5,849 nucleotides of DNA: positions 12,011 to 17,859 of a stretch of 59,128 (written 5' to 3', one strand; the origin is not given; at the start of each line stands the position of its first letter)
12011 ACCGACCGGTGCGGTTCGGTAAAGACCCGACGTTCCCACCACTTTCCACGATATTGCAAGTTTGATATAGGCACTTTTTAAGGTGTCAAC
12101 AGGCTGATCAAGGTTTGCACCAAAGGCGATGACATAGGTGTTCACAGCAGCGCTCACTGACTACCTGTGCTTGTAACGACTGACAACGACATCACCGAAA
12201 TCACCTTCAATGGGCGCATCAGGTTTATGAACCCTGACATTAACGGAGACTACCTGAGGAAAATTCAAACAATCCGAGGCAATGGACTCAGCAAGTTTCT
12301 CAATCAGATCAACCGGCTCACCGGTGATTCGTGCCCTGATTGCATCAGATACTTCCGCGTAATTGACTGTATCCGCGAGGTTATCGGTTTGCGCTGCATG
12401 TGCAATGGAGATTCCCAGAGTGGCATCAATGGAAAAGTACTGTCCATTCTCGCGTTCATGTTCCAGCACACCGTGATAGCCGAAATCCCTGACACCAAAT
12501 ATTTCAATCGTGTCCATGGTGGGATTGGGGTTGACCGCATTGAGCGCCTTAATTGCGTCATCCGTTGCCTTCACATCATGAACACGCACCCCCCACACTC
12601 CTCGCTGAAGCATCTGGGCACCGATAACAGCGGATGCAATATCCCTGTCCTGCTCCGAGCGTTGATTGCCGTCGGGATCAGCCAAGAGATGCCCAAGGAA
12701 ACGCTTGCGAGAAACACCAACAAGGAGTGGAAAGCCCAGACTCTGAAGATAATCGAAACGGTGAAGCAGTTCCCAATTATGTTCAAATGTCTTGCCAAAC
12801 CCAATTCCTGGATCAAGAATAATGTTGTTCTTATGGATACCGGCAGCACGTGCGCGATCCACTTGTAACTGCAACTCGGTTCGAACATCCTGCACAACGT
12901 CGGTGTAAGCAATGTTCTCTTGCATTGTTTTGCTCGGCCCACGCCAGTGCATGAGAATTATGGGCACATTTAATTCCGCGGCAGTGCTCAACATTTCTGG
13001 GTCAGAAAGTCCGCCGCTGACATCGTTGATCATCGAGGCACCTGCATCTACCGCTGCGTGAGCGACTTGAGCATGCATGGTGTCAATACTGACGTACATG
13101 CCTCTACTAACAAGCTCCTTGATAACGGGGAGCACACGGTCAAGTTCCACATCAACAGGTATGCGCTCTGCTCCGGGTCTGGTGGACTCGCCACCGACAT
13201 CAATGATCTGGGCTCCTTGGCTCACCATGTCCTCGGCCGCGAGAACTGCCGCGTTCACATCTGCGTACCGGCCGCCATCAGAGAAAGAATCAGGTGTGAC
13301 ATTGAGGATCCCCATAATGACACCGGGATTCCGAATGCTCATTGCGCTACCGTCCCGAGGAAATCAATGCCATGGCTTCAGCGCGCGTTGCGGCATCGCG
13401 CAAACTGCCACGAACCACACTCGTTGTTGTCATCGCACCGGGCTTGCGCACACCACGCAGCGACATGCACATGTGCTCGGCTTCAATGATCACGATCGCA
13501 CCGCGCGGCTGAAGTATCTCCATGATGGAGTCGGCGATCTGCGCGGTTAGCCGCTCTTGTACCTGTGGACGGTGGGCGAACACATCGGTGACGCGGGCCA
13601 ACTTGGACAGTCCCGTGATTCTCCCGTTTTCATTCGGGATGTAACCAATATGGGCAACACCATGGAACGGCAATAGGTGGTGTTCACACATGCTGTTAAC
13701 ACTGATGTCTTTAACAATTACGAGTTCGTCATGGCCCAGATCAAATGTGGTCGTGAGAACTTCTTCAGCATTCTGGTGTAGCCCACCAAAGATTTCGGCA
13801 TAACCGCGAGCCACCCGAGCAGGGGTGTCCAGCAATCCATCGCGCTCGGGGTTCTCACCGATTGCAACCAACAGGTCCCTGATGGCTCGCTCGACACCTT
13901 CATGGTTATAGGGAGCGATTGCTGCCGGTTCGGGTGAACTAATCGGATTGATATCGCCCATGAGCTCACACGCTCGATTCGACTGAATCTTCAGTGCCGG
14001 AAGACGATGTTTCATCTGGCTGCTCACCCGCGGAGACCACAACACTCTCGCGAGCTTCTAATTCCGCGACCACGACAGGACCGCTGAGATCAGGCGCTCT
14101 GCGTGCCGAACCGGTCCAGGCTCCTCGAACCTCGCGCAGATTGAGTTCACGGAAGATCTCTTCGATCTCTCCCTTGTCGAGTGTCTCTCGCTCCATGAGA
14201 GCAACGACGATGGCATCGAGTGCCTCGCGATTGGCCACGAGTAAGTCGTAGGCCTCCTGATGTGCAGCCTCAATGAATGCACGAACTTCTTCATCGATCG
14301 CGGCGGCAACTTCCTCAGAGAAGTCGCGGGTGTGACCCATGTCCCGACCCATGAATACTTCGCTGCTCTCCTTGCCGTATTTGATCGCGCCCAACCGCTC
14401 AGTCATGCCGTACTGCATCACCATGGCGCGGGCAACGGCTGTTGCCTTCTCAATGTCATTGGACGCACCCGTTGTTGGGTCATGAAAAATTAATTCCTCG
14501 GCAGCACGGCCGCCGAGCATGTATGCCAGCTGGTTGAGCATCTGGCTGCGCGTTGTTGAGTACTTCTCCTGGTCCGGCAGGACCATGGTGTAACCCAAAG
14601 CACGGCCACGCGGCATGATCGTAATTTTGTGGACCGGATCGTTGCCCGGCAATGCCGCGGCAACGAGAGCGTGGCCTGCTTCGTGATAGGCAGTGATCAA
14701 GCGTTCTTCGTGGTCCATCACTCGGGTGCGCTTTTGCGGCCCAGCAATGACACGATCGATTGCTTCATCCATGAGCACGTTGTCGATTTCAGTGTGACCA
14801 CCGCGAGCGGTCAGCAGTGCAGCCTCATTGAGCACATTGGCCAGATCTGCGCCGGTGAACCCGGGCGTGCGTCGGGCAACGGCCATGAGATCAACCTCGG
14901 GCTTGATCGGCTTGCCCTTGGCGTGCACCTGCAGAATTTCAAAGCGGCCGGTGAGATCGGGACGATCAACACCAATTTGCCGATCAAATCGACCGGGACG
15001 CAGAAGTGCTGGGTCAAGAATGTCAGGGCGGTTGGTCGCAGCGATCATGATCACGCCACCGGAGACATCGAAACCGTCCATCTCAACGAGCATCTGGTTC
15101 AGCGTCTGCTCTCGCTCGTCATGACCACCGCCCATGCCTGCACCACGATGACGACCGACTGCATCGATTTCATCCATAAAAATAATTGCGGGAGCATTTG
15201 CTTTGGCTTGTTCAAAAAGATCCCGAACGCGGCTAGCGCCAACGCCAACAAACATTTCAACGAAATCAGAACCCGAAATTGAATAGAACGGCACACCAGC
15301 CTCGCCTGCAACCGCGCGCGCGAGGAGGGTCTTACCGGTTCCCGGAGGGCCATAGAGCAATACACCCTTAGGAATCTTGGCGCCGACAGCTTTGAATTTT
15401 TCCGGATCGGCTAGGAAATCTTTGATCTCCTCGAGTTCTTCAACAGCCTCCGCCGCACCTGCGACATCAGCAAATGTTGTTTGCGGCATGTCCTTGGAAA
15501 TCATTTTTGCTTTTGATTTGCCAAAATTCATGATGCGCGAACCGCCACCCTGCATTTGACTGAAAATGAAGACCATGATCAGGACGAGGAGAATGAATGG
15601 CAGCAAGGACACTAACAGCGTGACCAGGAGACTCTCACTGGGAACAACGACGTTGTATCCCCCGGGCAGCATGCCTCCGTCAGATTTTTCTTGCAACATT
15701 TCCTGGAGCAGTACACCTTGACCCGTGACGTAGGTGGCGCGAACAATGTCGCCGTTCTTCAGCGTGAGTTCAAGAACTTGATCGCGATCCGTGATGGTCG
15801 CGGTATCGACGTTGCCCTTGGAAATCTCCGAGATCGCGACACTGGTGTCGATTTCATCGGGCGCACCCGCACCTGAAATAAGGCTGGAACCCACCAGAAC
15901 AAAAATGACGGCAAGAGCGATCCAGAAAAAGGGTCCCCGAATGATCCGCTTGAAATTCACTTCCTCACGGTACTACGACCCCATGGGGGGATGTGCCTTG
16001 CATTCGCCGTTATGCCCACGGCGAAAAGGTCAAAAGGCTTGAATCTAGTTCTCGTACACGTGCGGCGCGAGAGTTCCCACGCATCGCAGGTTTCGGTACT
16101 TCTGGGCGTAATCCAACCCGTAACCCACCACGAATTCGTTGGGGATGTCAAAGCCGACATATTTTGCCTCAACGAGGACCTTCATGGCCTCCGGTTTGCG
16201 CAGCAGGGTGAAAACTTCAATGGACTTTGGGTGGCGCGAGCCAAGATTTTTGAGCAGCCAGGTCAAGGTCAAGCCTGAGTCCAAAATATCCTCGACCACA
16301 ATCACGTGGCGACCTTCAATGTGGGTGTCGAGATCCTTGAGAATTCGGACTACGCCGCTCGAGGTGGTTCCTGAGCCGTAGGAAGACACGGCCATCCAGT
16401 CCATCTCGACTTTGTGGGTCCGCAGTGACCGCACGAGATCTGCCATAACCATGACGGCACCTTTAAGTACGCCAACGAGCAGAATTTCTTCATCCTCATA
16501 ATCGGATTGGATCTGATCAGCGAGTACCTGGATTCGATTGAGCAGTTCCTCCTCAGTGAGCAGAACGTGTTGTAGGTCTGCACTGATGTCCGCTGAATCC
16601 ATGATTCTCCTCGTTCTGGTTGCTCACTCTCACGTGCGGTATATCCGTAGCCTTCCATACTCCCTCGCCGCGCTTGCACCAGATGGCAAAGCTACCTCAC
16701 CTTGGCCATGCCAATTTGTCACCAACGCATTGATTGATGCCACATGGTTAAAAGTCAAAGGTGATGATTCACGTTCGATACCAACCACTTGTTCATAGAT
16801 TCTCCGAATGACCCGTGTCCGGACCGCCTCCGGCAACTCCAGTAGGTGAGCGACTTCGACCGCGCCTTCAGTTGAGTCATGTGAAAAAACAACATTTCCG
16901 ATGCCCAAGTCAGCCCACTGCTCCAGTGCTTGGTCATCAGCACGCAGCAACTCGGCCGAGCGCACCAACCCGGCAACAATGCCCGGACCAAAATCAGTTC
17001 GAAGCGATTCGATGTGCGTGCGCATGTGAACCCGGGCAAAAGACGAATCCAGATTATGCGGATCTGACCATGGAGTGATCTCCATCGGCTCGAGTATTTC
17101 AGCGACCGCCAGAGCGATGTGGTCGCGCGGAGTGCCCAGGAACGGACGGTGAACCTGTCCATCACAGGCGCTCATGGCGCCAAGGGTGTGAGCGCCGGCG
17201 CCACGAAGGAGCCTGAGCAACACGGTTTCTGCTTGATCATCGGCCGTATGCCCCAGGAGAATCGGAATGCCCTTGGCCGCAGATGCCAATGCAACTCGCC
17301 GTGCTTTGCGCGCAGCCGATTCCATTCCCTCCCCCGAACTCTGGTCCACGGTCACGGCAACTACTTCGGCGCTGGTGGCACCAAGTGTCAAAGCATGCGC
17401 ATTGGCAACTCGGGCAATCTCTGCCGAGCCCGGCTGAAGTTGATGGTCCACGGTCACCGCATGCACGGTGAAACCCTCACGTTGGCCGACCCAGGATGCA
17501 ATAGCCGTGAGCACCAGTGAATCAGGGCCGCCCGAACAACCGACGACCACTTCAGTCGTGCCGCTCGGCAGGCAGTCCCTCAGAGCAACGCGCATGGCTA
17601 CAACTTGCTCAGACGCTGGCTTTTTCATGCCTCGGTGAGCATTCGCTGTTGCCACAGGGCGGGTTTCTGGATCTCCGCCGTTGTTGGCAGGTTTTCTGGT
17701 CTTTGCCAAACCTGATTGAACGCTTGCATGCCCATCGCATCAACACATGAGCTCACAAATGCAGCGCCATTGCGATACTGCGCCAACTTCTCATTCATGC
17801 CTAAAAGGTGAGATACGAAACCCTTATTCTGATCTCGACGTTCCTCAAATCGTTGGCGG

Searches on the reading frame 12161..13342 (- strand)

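Call 45: search_protein_families(library=pfam, max_evalue=0.00001, proteins=[window:12161-13342:-])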
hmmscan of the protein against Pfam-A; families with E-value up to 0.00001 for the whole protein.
window:12161-13342:- (393 aa): 2 families
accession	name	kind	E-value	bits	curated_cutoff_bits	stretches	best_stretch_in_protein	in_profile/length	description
PF00809.28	Pterin_bind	-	2e-87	293.3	25.5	1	10-255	1-244/244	Pterin binding enzyme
PF02152.23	FolB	-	1.4e-34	119.4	31.8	1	279-387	1-110/113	Dihydroneopterin aldolase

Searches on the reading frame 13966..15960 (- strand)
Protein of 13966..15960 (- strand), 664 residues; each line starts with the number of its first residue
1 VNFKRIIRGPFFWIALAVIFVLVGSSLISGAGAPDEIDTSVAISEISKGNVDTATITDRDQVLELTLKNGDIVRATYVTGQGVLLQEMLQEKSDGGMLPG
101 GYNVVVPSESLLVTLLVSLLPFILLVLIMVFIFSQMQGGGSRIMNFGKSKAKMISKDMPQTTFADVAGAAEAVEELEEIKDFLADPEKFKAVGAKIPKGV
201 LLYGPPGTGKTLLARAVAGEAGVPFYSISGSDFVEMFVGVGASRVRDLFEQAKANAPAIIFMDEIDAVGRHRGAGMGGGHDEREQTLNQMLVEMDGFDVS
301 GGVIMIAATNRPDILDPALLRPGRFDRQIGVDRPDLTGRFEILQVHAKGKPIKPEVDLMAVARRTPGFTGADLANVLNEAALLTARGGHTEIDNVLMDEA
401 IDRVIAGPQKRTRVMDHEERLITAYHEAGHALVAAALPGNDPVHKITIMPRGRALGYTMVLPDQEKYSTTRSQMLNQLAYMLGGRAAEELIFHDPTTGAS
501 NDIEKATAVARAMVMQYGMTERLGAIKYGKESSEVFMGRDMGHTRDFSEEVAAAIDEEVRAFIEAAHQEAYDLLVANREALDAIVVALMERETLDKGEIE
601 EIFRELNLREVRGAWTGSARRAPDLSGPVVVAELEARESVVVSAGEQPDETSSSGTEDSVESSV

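Call 45: search_protein_families(library=pfam, max_evalue=0.00001, proteins=[window:13966-15960:-])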
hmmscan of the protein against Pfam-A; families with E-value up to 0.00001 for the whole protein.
window:13966-15960:- (664 aa): 4 families
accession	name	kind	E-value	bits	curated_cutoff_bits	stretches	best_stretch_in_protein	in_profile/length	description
PF01434.24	Peptidase_M41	-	8.3e-71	238.2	29.9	1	413-602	1-191/191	Peptidase family M41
PF00004.35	AAA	-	8.7e-47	159.3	21.2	1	200-332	1-130/131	ATPase family associated with various cellular activities (AAA)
PF06480.20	FtsH_ext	-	7.8e-11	42.5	25.5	1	11-90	2-89/103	FtsH Extracellular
PF17862.7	AAA_lid_3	-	1.1e-10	41.3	27.2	1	356-386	2-32/45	AAA+ lid domain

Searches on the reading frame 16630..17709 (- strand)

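Call 45: search_protein_families(library=pfam, max_evalue=0.00001, proteins=[window:16630-17709:-])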
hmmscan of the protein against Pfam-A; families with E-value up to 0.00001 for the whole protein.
window:16630-17709:- (359 aa): 2 families
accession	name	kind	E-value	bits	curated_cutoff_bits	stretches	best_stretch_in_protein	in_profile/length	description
PF01171.26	ATP_bind_3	-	3.5e-29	102.2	27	1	54-231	2-181/182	PP-loop family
PF09179.16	TilS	-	1.7e-09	38.2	21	1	286-354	3-66/67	TilS substrate binding domain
